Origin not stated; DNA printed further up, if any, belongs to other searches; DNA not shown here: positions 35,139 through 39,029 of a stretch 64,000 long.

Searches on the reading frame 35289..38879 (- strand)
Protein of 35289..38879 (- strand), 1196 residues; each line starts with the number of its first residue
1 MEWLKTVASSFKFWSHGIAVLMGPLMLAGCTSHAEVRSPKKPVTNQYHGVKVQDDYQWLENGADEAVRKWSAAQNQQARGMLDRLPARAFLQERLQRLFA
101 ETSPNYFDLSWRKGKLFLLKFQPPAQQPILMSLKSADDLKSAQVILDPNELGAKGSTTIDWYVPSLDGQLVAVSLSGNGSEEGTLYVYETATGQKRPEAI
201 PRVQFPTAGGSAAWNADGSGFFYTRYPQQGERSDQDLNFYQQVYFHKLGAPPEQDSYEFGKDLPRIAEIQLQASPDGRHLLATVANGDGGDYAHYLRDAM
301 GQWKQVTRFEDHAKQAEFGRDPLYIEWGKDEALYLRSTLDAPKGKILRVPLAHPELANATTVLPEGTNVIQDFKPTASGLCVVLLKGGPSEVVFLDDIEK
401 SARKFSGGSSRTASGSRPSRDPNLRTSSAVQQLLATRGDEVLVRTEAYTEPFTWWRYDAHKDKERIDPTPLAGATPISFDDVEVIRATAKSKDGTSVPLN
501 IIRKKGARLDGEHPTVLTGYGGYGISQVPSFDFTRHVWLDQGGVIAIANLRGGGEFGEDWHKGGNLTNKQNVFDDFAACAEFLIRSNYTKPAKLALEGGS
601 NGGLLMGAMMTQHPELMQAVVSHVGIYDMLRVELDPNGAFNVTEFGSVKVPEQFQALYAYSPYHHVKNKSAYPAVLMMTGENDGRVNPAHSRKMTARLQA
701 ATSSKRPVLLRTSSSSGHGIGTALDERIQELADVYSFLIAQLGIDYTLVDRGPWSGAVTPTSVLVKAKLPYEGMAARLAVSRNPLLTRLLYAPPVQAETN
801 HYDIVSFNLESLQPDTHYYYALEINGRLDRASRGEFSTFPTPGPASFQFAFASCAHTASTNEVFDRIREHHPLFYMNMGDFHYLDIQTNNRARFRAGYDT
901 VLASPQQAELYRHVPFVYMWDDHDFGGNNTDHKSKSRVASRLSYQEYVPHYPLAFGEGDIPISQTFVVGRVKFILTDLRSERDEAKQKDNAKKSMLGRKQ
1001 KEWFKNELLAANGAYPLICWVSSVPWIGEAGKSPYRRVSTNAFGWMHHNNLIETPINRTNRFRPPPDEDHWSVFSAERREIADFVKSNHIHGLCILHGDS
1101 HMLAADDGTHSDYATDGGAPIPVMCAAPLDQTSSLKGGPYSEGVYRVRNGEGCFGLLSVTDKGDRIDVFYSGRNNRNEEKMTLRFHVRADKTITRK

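Call 35: search_protein_families(library=pfam, proteins=[window:35289-38879:-], max_evalue=0.0001)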
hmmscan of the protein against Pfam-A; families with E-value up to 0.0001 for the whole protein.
window:35289-38879:- (1196 aa): 3 families
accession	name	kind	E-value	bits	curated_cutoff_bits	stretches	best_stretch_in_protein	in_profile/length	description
PF02897.21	Peptidase_S9_N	-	2.1e-55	188.6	24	1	42-465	8-409/414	Prolyl oligopeptidase, N-terminal beta-propeller domain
PF00326.27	Peptidase_S9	-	2.2e-54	184.6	22.6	1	529-743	1-211/213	Prolyl oligopeptidase family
PF09423.15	PhoD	-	8e-21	75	27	1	849-1115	1-277/343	PhoD-like phosphatase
